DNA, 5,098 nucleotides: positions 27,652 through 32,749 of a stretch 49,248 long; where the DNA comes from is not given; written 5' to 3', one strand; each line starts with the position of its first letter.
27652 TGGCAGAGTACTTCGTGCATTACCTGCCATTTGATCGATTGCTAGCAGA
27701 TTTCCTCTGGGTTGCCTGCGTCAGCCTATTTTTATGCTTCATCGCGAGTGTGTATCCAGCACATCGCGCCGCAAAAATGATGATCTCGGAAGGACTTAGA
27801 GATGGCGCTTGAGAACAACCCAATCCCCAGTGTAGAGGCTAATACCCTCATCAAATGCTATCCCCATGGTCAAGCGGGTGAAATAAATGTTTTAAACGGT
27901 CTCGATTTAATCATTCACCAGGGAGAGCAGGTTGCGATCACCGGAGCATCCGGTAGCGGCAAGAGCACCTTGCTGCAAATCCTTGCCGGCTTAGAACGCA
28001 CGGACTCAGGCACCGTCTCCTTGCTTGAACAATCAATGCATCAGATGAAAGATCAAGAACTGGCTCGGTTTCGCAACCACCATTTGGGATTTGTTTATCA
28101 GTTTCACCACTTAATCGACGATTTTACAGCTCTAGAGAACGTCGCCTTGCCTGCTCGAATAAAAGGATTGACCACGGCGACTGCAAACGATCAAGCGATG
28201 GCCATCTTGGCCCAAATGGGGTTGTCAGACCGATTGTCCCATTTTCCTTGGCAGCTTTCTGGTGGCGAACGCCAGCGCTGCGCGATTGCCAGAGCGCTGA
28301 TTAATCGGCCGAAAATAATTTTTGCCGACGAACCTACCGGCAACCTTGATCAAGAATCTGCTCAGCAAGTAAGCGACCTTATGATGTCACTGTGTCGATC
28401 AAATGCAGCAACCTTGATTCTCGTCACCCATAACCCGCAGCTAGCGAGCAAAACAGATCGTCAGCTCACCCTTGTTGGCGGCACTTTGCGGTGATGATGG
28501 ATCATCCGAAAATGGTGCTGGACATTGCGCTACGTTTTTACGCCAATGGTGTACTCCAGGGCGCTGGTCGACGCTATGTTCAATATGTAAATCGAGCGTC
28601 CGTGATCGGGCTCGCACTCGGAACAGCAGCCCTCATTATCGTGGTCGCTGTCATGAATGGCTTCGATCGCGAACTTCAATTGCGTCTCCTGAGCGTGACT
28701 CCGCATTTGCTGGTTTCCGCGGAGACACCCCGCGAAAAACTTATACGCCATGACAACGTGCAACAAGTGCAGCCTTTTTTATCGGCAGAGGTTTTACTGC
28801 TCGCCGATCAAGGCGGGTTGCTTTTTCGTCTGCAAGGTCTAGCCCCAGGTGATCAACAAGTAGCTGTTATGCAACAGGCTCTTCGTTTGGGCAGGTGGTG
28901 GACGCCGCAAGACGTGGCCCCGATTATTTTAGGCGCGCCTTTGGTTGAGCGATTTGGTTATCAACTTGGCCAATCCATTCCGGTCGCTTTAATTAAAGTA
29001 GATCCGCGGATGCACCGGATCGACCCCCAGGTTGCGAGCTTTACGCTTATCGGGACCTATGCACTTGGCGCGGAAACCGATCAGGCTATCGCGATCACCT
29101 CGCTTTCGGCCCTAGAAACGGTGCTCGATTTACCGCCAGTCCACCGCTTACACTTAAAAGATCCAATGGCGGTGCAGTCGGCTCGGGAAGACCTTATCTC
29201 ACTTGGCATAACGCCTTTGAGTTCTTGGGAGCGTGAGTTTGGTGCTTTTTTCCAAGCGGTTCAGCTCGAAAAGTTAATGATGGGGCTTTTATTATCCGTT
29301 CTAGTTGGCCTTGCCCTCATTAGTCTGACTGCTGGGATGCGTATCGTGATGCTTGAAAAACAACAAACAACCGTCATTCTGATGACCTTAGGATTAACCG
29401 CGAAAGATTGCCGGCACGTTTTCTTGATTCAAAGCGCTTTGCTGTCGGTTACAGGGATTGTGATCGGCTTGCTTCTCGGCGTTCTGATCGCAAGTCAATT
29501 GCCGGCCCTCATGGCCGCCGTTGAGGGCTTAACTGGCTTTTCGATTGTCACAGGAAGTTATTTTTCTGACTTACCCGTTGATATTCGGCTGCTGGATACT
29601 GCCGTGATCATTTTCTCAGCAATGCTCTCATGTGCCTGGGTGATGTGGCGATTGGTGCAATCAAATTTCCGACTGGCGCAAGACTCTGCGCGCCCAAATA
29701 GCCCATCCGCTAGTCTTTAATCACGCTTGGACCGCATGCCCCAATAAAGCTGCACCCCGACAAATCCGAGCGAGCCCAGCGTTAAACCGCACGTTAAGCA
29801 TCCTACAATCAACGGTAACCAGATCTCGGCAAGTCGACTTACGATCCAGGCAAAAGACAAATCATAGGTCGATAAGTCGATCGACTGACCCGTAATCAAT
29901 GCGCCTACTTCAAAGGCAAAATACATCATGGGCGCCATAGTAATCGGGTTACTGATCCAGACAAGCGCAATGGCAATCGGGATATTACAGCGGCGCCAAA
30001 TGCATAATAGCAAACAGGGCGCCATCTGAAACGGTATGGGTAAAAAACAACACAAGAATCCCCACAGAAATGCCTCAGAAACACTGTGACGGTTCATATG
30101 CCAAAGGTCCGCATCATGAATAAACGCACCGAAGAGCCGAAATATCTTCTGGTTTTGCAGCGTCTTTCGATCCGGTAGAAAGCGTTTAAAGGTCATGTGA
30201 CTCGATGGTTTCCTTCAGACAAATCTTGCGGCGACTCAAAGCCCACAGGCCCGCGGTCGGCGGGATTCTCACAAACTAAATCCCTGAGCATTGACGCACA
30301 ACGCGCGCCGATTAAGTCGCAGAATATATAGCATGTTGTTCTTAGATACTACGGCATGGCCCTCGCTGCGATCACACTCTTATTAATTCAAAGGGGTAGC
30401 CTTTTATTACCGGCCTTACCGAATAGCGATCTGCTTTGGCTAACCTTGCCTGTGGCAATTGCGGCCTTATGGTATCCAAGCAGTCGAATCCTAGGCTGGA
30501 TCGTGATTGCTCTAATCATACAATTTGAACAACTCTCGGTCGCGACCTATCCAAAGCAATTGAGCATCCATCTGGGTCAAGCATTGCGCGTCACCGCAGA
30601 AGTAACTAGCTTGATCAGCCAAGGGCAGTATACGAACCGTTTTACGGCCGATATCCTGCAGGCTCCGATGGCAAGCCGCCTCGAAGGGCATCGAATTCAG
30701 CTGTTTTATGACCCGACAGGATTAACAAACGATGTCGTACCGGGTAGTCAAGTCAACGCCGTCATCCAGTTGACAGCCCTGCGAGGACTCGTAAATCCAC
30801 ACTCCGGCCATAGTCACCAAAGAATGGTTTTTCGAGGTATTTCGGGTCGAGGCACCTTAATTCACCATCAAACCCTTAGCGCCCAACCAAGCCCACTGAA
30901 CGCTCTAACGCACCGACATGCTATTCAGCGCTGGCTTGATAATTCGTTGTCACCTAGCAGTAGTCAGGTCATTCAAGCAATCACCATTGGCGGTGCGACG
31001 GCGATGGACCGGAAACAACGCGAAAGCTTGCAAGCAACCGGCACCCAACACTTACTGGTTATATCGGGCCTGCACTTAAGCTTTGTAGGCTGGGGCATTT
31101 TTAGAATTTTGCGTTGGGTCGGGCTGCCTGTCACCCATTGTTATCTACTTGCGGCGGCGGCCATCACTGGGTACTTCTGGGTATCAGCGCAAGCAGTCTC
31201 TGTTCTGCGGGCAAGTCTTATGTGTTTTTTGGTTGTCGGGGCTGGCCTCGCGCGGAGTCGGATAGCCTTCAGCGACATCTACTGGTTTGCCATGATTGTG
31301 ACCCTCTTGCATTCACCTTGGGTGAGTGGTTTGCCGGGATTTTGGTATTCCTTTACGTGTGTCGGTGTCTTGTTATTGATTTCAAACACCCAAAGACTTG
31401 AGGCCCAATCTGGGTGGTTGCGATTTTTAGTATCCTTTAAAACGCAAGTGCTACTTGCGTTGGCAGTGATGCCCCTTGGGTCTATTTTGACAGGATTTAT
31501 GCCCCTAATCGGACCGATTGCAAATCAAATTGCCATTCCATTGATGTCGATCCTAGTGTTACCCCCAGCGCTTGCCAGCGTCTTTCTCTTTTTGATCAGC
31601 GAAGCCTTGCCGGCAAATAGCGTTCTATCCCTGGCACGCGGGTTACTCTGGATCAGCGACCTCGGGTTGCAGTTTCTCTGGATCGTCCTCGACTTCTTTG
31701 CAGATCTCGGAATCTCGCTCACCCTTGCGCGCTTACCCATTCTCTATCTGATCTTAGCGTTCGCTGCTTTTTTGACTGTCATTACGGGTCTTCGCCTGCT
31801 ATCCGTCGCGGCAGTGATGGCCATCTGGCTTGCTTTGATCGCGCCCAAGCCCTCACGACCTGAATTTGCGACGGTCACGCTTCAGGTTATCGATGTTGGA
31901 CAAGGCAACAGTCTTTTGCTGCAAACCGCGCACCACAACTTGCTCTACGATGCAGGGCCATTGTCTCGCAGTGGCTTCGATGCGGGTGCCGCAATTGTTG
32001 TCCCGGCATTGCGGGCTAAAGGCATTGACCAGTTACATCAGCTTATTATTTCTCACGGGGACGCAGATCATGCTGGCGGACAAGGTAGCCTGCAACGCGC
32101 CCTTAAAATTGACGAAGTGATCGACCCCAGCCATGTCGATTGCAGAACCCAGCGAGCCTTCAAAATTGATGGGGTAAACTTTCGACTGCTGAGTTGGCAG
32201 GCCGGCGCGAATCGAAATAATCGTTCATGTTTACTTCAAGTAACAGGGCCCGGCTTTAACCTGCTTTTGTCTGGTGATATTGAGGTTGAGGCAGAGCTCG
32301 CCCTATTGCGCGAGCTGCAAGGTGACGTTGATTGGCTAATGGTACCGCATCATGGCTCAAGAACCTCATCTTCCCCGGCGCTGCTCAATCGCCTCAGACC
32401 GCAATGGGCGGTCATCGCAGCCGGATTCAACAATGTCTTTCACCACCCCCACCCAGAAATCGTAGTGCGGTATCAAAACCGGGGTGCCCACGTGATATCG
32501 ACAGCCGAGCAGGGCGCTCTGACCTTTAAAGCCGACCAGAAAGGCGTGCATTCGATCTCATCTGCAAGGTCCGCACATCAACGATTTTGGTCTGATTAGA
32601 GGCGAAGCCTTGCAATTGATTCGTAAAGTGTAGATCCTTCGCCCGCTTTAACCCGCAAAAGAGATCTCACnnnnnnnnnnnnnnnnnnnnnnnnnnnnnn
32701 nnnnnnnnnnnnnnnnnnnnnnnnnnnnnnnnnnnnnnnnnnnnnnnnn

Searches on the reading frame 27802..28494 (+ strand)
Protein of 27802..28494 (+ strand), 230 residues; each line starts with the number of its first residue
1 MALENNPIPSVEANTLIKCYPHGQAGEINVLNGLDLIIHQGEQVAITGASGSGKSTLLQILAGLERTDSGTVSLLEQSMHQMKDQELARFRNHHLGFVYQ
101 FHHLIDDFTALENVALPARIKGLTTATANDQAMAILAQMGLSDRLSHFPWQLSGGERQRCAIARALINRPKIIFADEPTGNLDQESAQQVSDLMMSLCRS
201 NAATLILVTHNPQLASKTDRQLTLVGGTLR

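Call 87: search_protein_families(library=pfam, max_evalue=0.000001, proteins=[window:27802-28494:+])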
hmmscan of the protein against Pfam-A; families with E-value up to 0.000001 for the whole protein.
window:27802-28494:+ (230 aa): 2 families
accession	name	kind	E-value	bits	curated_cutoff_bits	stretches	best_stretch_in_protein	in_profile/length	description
PF00005.33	ABC_tran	-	7.7e-34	117.7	25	1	31-179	1-136/137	ABC transporter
PF13304.12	AAA_21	-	1.7e-08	35.3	27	0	45-66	3-24/304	AAA domain, putative AbiEii toxin, Type IV TA system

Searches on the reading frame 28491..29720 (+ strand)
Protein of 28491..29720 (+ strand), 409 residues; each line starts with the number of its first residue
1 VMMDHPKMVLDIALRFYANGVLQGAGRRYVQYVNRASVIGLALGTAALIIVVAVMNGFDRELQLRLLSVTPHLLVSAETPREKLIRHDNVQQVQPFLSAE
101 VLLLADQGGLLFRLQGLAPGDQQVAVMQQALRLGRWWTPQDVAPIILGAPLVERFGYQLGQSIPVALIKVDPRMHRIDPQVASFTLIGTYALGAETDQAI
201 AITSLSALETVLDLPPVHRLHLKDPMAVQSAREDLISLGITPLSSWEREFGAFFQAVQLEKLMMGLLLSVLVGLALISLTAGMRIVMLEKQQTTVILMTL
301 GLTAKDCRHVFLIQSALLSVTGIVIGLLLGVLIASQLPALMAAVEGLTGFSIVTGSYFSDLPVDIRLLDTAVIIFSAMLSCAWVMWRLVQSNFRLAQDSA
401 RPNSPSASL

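Call 87: search_protein_families(library=pfam, max_evalue=0.000001, proteins=[window:28491-29720:+])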
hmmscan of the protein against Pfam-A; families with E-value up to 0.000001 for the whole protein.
window:28491-29720:+ (409 aa): 2 families
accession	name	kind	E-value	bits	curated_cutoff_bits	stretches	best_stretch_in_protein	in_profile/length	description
PF12704.14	MacB_PCD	-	2e-08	35.2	27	1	37-210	4-178/207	MacB-like periplasmic core domain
PF02687.27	FtsX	-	6e-08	33.2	25.5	1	267-388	3-115/120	FtsX-like permease C-terminal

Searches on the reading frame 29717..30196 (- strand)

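Call 87: search_protein_families(library=pfam, max_evalue=0.000001, proteins=[window:29717-30196:-])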
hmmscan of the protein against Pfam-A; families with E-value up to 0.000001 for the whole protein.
window:29717-30196:- (159 aa): 1 family
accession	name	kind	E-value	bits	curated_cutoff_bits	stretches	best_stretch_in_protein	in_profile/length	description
PF09835.14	DUF2062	-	7.3e-41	140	27.4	1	20-158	2-144/147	Uncharacterized protein conserved in bacteria (DUF2062)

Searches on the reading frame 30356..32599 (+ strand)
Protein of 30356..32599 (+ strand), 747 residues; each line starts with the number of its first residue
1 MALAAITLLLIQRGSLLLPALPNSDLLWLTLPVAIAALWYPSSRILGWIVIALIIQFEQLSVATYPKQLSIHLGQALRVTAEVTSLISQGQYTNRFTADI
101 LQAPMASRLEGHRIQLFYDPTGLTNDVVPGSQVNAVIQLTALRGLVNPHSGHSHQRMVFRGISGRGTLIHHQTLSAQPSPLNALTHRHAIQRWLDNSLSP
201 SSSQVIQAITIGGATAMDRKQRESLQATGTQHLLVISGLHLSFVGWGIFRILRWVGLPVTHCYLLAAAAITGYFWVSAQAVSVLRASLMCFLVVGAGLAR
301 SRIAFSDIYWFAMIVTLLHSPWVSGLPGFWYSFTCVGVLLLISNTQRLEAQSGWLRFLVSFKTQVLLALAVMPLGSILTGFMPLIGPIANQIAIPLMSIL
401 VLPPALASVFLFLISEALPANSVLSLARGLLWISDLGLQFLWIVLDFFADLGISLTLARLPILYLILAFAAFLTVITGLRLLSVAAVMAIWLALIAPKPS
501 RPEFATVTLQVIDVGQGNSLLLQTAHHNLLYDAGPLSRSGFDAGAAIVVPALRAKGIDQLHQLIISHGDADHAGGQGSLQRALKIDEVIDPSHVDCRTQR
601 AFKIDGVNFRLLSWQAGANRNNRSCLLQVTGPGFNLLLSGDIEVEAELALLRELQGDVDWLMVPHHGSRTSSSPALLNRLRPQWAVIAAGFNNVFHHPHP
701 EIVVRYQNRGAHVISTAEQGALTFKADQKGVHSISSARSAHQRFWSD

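Call 87: search_protein_families(library=pfam, max_evalue=0.000001, proteins=[window:30356-32599:+])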
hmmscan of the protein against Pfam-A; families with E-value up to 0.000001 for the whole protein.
window:30356-32599:+ (747 aa): 2 families
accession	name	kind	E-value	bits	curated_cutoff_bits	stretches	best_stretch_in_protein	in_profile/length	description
PF03772.21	Competence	-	4.7e-38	131.5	23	1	210-477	2-265/270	Competence protein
PF00753.33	Lactamase_B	-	5e-12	46.6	22.7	1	513-683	2-188/196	Metallo-beta-lactamase superfamily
